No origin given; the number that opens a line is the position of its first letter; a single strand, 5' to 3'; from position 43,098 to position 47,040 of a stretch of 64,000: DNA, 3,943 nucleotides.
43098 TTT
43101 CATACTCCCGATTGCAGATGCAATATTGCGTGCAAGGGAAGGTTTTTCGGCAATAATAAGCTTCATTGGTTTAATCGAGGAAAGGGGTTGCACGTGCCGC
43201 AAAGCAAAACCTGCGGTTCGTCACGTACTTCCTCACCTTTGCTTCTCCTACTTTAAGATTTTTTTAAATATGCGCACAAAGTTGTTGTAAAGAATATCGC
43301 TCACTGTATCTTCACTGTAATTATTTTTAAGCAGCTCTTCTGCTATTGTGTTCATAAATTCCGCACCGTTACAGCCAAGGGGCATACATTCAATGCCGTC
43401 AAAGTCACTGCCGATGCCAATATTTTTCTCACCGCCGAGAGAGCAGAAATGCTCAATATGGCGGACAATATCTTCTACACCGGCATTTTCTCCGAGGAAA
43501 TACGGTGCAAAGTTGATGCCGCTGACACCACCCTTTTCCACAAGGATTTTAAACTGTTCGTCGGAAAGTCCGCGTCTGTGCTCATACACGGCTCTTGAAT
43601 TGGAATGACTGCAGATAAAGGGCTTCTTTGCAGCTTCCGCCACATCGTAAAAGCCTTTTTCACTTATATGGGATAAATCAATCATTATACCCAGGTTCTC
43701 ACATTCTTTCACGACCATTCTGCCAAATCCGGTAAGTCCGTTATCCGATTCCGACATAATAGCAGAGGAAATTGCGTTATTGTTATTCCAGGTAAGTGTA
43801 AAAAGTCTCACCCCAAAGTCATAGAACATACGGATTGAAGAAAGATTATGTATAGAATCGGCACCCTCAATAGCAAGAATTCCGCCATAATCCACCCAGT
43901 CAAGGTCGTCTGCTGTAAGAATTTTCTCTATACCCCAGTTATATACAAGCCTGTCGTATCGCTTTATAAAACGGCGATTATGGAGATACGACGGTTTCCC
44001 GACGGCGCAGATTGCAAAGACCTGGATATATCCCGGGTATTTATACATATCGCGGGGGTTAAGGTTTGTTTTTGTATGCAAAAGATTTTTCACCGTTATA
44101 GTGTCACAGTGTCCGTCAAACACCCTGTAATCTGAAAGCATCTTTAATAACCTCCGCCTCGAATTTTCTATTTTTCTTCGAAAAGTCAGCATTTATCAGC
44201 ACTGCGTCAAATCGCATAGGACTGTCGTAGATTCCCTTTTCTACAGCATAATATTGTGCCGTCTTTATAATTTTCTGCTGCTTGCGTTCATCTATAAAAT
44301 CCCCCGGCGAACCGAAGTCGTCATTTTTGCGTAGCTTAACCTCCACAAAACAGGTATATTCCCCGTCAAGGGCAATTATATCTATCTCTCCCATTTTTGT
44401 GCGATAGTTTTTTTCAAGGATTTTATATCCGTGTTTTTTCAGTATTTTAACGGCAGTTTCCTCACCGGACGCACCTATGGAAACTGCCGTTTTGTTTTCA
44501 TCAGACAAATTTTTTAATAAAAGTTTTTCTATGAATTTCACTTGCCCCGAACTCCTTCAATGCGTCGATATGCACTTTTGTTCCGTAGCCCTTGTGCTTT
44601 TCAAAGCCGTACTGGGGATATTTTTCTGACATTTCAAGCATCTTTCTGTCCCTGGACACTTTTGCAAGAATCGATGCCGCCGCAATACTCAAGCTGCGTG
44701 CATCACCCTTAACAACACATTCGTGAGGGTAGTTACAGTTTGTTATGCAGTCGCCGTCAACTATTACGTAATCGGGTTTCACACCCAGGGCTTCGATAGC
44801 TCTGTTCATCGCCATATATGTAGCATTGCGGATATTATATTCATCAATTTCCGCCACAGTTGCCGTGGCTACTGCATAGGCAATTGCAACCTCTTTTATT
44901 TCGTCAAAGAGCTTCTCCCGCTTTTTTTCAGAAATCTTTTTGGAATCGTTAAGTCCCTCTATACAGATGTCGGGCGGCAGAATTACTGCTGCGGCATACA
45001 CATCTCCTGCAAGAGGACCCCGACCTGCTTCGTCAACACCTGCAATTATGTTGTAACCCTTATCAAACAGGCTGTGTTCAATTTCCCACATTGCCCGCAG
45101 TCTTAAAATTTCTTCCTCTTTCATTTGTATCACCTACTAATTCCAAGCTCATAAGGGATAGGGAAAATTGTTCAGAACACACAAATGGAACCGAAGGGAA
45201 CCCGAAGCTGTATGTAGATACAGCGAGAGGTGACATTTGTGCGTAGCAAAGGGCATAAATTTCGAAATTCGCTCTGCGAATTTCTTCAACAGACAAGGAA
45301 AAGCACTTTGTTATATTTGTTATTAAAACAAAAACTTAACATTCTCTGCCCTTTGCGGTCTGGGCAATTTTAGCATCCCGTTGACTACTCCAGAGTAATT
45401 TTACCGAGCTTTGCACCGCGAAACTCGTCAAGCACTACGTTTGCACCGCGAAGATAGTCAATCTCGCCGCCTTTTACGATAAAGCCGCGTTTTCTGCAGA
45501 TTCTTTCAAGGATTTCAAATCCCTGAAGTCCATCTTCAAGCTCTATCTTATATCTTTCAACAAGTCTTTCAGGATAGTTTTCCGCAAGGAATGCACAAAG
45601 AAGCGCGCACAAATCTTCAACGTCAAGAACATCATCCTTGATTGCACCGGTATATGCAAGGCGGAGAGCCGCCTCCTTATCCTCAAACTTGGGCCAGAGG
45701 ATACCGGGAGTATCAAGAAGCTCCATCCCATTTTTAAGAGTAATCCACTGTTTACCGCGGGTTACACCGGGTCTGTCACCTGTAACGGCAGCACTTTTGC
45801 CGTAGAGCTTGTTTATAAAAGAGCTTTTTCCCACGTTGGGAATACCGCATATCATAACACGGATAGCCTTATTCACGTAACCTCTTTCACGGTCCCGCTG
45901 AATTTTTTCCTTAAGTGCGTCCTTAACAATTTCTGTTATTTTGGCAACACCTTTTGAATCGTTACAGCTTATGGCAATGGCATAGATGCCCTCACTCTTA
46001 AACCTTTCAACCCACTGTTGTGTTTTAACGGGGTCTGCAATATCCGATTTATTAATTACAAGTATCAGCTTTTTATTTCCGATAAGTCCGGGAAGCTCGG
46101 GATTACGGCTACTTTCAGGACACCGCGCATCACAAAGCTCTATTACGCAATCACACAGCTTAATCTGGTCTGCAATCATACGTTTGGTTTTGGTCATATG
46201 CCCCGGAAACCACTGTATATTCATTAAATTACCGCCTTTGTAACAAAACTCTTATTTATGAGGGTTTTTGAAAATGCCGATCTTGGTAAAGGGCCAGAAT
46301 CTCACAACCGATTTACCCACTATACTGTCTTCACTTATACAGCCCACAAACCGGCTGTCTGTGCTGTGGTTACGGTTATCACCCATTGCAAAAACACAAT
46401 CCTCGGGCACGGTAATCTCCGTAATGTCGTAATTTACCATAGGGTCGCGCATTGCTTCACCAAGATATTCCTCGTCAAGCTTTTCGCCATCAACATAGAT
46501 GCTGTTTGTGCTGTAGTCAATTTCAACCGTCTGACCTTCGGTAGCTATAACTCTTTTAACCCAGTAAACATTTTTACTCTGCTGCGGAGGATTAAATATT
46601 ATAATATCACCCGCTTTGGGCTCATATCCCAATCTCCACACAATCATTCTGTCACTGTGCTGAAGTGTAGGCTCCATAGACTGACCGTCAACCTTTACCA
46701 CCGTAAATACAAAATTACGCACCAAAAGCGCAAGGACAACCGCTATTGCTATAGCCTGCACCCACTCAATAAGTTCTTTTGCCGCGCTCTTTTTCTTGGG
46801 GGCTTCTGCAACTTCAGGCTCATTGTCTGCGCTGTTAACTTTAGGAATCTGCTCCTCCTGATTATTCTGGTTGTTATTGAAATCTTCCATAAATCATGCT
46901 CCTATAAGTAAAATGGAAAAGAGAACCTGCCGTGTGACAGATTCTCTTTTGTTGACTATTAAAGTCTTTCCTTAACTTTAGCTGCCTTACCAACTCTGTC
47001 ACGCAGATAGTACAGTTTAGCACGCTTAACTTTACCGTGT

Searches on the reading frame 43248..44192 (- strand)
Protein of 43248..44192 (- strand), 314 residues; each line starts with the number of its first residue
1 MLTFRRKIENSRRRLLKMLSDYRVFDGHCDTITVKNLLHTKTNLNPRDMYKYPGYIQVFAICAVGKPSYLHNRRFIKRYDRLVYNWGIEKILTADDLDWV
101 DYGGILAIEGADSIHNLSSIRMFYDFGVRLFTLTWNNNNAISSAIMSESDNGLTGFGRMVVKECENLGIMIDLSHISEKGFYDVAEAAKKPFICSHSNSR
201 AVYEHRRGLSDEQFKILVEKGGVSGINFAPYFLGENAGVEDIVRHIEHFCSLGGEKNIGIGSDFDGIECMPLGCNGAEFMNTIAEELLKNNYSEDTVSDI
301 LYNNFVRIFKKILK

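Call 63: search_protein_families(library=pfam, proteins=[window:43248-44192:-], max_evalue=0.0001)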
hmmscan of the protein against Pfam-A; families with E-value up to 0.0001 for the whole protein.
window:43248-44192:- (314 aa): 1 family
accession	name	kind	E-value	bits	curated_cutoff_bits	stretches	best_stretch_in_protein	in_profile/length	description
PF01244.27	Peptidase_M19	-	8.2e-77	258.9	26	1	21-311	5-319/319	Membrane dipeptidase (Peptidase family M19)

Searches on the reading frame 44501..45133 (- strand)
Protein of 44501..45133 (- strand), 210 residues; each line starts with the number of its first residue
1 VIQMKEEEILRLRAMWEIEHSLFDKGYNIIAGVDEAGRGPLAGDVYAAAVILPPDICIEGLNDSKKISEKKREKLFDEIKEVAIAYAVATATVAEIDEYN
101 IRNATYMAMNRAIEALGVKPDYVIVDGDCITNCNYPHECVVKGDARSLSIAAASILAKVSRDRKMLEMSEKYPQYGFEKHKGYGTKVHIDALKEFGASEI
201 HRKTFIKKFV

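Call 63: search_protein_families(library=pfam, proteins=[window:44501-45133:-], max_evalue=0.0001)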
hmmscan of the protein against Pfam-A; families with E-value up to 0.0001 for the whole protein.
window:44501-45133:- (210 aa): 1 family
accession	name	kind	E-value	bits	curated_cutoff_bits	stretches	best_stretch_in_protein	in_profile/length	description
PF01351.25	RNase_HII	-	3.7e-41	141.6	25.8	1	31-207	1-198/199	Ribonuclease HII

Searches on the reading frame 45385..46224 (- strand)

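Call 63: search_protein_families(library=pfam, proteins=[window:45385-46224:-], max_evalue=0.0001)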
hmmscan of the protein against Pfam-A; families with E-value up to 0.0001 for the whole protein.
window:45385-46224:- (279 aa): 3 families
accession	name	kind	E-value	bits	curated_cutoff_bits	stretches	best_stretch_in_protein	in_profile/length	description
PF01926.29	MMR_HSR1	-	1.3e-17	64.4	21.9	1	122-196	1-75/113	50S ribosome-binding GTPase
PF02421.24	FeoB_N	-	2.4e-09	37.3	27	1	122-175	2-57/156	Ferrous iron transport protein B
PF03193.22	RsgA_GTPase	-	6e-09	36.4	30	1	52-175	55-168/174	RsgA GTPase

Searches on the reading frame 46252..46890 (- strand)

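Call 63: search_protein_families(library=pfam, proteins=[window:46252-46890:-], max_evalue=0.0001)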
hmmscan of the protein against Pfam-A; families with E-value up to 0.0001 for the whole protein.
window:46252-46890:- (212 aa): 2 families
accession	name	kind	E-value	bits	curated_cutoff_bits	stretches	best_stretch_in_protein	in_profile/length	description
PF10502.14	Peptidase_S26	-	2.6e-45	154.8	22.9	1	40-199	1-168/168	Signal peptidase, peptidase S26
PF00717.28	Peptidase_S24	-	7.9e-06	26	23.3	1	61-124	34-91/116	Peptidase S24-like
